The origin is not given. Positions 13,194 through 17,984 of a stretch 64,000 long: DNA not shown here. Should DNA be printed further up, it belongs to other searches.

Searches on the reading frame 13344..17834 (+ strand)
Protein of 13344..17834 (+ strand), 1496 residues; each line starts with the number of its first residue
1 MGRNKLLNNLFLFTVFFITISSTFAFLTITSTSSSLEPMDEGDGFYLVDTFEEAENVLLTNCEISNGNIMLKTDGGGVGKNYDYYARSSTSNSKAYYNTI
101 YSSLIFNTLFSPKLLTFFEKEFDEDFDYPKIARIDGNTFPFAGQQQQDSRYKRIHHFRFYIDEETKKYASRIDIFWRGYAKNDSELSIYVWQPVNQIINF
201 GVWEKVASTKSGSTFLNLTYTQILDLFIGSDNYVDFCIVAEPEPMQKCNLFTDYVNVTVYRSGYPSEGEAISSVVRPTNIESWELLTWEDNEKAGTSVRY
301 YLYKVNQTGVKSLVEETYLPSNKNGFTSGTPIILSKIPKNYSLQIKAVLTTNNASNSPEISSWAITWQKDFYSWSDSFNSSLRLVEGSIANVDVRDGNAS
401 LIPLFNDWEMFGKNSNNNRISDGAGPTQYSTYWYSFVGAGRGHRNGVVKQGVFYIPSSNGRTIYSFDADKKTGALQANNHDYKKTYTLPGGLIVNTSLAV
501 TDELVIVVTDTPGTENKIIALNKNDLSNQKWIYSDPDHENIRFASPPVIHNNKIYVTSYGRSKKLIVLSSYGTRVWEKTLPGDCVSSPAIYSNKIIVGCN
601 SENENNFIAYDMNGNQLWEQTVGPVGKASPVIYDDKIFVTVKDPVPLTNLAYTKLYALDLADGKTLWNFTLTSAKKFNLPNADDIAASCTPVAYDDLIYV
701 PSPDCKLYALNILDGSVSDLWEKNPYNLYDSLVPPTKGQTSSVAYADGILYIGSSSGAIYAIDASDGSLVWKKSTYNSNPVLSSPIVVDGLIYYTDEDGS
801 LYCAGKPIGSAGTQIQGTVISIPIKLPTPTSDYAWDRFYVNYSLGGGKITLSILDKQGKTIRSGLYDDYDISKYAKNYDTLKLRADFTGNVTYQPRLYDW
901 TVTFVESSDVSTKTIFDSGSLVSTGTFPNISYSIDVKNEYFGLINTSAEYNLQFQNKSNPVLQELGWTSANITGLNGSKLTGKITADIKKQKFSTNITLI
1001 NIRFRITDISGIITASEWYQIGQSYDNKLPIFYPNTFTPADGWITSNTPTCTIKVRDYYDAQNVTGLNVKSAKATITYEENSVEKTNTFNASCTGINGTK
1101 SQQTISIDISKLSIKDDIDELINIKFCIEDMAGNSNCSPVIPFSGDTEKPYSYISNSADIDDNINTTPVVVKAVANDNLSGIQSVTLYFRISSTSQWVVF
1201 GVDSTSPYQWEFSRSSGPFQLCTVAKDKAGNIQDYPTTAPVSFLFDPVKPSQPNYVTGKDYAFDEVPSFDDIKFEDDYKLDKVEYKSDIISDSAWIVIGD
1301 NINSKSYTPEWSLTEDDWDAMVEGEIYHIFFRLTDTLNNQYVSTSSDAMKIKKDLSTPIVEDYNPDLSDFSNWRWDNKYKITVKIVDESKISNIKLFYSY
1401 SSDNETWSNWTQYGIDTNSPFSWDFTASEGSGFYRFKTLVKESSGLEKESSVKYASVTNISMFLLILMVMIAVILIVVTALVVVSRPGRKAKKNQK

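Call 9: search_protein_families(library=pfam, proteins=[window:13344-17834:+], max_evalue=0.0001)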
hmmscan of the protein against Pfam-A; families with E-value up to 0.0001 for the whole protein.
window:13344-17834:+ (1496 aa): 3 families
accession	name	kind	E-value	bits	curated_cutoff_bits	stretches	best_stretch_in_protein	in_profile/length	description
PF13360.13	PQQ_2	-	2.3e-30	106.4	27.6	3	545-676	28-151/233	Outer membrane protein assembly factor BamB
PF13570.13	Beta-prop_ACSF4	-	1.5e-22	80.9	133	2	654-805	72-201/329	Beta-alanine-activating enzyme, beta-propeller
PF01011.28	PQQ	-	1.3e-06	27.9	26.7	0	744-799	54-109/595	Glucose/ethanol/alcohol dehydrogenase, beta-propeller domain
